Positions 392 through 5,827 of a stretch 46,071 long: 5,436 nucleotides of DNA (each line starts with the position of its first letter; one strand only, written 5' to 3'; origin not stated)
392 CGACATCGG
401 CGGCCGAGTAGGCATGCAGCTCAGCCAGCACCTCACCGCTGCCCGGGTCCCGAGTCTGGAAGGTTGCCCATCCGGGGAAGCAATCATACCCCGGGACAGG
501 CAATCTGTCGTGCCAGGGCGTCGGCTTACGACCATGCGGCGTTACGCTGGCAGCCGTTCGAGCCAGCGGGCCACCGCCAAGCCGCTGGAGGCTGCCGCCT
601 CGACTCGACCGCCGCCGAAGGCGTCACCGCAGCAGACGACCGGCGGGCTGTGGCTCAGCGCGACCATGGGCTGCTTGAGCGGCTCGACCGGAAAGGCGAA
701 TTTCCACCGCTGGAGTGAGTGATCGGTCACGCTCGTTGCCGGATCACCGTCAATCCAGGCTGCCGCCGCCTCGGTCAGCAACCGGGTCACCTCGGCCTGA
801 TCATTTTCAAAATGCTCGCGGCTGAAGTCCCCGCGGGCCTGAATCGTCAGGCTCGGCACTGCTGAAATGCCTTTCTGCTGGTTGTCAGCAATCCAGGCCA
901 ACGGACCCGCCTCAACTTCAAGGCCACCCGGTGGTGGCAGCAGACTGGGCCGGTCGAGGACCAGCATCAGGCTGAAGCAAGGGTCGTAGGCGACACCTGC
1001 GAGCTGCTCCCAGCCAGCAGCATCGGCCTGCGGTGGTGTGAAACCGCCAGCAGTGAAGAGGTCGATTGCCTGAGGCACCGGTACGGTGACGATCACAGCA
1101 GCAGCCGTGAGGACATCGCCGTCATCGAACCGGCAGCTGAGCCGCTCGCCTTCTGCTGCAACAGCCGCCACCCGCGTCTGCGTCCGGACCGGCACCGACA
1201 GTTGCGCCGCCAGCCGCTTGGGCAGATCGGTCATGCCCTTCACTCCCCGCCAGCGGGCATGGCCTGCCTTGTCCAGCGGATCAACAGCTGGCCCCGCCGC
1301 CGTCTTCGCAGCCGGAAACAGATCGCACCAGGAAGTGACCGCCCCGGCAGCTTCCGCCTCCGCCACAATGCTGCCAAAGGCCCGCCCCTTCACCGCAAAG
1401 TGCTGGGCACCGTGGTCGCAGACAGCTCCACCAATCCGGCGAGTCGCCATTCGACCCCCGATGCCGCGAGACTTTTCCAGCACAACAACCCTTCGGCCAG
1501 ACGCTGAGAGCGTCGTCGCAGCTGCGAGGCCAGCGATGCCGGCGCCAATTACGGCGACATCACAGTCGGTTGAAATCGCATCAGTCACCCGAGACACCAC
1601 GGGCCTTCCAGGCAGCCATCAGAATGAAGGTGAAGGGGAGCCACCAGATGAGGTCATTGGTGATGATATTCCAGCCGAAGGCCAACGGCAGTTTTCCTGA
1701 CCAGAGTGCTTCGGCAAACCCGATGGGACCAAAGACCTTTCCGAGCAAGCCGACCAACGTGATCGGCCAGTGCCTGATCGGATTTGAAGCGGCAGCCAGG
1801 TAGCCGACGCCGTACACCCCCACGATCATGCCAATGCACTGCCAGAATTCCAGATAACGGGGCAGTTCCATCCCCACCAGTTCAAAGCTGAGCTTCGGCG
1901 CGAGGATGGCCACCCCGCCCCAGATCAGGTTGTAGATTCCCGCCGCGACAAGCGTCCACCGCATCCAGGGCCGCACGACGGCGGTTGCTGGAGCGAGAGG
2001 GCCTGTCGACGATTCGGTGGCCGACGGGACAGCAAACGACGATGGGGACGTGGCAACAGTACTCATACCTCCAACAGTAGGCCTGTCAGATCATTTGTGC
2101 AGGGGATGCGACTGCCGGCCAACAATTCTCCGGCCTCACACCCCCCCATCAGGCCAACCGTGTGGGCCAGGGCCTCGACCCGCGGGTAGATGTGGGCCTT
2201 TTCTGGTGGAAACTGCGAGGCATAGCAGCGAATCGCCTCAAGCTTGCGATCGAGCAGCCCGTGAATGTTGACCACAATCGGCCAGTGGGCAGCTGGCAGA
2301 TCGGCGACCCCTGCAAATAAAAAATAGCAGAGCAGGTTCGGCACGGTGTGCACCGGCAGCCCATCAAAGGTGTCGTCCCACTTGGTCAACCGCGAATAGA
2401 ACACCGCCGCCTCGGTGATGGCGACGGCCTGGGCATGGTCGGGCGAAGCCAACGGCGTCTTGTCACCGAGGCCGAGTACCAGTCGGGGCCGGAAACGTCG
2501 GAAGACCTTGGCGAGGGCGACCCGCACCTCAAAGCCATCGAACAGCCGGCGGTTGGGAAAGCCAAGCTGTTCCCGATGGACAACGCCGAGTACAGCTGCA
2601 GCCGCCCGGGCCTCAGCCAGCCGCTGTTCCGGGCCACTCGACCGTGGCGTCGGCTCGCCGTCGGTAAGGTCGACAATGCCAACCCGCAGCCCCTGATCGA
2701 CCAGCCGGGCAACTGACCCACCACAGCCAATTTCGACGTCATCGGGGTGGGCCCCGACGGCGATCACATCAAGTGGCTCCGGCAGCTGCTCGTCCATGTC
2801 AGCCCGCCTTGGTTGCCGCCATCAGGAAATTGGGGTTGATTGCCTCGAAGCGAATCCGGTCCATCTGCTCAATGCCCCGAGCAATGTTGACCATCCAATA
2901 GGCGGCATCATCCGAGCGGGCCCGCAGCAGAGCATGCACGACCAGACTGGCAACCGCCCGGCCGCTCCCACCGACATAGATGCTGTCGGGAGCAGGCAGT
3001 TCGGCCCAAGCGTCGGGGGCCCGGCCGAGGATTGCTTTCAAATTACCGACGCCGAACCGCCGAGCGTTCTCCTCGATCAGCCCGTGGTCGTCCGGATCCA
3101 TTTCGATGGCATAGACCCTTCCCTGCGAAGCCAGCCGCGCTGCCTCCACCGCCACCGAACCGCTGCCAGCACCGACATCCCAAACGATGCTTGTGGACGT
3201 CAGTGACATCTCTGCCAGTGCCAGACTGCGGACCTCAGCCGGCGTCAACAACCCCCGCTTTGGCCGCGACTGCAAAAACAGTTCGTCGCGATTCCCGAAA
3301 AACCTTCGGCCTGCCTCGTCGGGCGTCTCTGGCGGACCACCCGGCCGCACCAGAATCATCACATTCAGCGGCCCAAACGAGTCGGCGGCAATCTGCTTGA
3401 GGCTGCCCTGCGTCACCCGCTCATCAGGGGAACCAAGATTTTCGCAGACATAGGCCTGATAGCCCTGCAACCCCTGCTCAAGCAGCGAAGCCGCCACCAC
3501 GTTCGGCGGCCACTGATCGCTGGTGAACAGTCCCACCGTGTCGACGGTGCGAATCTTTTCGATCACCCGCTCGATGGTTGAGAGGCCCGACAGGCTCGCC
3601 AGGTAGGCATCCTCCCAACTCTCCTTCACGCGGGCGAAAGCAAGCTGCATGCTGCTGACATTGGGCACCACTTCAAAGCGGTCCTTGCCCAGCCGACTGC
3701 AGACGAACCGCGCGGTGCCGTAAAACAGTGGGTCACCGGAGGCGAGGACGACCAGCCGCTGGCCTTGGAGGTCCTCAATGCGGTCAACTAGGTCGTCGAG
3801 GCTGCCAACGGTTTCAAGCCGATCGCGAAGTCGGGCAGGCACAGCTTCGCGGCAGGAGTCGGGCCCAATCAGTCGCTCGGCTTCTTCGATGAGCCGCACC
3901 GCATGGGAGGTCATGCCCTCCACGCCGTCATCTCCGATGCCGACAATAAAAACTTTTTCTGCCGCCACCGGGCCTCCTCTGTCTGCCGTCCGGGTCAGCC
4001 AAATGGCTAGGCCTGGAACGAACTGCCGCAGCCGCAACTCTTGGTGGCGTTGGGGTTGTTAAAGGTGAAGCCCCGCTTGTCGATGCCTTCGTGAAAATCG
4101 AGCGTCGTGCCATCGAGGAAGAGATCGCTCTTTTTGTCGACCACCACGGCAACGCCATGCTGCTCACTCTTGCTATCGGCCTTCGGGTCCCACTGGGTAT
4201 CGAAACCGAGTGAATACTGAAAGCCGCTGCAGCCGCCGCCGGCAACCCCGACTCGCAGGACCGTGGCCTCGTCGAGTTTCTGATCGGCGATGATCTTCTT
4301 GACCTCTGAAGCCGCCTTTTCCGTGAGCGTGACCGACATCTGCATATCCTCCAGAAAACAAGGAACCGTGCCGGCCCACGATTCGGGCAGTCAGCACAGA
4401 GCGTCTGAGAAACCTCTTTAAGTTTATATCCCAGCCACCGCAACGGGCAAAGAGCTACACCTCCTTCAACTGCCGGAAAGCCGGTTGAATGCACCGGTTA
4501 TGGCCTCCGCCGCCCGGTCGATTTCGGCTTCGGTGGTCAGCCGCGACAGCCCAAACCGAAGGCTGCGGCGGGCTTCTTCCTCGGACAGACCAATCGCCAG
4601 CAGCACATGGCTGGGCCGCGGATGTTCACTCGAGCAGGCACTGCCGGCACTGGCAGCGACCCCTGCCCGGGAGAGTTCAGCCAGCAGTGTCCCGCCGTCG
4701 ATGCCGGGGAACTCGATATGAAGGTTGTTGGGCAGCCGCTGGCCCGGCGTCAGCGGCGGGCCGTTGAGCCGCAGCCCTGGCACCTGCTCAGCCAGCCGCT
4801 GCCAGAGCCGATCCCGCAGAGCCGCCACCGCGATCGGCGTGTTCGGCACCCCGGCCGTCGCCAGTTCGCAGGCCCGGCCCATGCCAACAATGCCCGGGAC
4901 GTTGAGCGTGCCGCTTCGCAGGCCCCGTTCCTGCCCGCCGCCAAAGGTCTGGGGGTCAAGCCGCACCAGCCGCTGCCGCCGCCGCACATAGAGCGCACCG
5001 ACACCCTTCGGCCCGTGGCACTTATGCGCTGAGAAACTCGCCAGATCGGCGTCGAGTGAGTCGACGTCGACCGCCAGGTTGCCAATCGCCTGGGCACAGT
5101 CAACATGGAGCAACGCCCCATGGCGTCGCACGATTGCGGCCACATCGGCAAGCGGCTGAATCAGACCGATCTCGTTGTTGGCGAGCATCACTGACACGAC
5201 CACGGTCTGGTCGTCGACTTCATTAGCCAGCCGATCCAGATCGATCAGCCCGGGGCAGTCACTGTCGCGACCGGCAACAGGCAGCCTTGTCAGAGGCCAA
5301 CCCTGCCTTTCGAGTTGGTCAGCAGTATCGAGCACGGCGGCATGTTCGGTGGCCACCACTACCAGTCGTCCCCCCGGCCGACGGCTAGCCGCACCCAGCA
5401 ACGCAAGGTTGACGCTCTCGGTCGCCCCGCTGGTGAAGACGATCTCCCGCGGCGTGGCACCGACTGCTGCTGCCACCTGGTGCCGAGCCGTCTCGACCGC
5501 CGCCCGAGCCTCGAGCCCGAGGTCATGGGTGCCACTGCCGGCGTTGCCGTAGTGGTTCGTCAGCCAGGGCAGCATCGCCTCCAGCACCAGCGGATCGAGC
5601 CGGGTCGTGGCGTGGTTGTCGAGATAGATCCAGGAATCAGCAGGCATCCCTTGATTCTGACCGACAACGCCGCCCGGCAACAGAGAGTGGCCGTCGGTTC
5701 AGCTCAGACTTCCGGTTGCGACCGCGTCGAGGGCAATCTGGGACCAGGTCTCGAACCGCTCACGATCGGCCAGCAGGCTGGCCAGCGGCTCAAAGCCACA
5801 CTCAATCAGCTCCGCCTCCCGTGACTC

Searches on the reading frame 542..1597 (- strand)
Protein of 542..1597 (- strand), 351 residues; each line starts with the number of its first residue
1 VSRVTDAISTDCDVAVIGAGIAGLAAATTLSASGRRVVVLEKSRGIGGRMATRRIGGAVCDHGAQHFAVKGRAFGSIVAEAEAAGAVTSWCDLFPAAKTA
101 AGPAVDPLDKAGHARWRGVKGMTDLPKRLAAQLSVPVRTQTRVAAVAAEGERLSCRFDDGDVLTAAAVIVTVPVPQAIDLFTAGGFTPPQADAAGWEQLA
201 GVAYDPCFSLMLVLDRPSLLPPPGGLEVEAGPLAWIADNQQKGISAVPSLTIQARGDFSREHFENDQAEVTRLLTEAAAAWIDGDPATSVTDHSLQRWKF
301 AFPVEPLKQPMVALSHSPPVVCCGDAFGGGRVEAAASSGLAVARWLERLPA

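Call 69: search_protein_families(library=pfam, proteins=[window:542-1597:-], max_evalue=0.001)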
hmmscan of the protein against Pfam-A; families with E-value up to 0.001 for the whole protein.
window:542-1597:- (351 aa): 13 families
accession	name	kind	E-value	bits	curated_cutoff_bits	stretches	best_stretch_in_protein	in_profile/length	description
PF01593.30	Amino_oxidase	-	7.5e-28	98.4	19.8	2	98-344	179-440/443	Flavin containing amine oxidoreductase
PF13450.12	NAD_binding_8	-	1e-15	58.2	21.9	1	16-69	1-54/68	NAD(P)-binding Rossmann-like domain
PF12831.13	FAD_oxidored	-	5.1e-09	36.3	27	1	13-150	1-118/416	FAD dependent oxidoreductase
PF07992.20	Pyr_redox_2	-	3.4e-08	33.7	26.1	1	13-46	2-31/291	Pyridine nucleotide-disulphide oxidoreductase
PF03486.20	HI0933_like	-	7.9e-07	29.2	50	1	13-51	2-40/244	HI0933-like protein Rossmann domain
PF01134.28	GIDA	-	1.4e-06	28.1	22.1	1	13-108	1-88/391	Glucose inhibited division protein A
PF00890.30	FAD_binding_2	-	1.5e-06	28.1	20.4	1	13-53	1-41/414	FAD binding domain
PF01266.30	DAO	-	2.7e-06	27.6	27.9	1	13-63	1-50/353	FAD dependent oxidoreductase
PF01946.23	Thi4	-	4.4e-05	23.3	26.2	1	11-50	17-57/235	Thi4 family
PF01494.25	FAD_binding_3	-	5.2e-05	23.1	22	1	11-44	1-34/349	FAD binding domain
PF05834.18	Lycopene_cycl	-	0.00013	21.6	23.4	0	13-46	1-36/380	Lycopene cyclase protein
PF00070.33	Pyr_redox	-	0.00039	21.3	22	0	14-51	2-38/82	Pyridine nucleotide-disulphide oxidoreductase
PF13738.12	Pyr_redox_3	-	0.00055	19.7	30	0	16-43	2-30/305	Pyridine nucleotide-disulphide oxidoreductase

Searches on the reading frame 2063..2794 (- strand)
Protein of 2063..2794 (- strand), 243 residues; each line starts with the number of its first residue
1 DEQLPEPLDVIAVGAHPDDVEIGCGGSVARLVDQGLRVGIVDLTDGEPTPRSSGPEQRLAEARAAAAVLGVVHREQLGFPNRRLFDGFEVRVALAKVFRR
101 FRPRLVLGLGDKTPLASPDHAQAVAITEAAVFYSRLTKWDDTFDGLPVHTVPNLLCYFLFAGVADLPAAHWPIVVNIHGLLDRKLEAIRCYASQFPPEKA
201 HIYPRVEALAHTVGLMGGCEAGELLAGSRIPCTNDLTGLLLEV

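Call 69: search_protein_families(library=pfam, proteins=[window:2063-2794:-], max_evalue=0.001)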
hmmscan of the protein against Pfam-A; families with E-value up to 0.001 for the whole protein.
window:2063-2794:- (243 aa): 1 family
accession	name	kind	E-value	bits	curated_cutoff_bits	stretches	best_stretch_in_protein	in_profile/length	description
PF02585.22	PIG-L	-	1.7e-22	80.7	28.2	1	12-130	2-128/129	GlcNAc-PI de-N-acetylase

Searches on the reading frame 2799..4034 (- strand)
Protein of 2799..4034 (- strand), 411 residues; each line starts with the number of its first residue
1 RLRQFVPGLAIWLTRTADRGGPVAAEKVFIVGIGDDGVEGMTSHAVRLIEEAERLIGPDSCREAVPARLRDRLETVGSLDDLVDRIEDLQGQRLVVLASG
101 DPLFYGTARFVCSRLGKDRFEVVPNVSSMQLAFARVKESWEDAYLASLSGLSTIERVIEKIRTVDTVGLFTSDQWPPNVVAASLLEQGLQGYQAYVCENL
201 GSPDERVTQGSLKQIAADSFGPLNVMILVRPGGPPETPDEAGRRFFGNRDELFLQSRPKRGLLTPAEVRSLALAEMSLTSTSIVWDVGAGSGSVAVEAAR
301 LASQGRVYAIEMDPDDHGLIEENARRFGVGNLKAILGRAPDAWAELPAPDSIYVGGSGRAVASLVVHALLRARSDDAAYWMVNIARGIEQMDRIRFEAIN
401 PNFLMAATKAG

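Call 69: search_protein_families(library=pfam, proteins=[window:2799-4034:-], max_evalue=0.001)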
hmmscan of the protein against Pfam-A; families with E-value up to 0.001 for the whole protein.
window:2799-4034:- (411 aa): 4 families
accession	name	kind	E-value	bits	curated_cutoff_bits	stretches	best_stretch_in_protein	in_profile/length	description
PF00590.25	TP_methylase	-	2.8e-26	93.2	27.8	1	27-215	1-211/212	Tetrapyrrole (Corrin/Porphyrin) Methylases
PF02475.24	TRM5-TYW2_MTfase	-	0.00013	22.4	28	1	281-331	37-87/164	TRM5/TYW2 methyltransferase domain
PF13847.12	Methyltransf_31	-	0.00022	21.4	27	1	282-340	5-64/145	Methyltransferase domain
PF13649.12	Methyltransf_25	-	0.00088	20.4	27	0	284-341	1-57/97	Methyltransferase domain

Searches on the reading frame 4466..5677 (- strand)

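Call 69: search_protein_families(library=pfam, proteins=[window:4466-5677:-], max_evalue=0.001)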
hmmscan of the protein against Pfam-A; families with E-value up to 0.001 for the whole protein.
window:4466-5677:- (403 aa): 1 family
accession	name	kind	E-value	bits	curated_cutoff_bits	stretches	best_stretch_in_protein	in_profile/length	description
PF00266.25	Aminotran_5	-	1.7e-76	258.1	21.5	1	17-388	1-370/371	Aminotransferase class-V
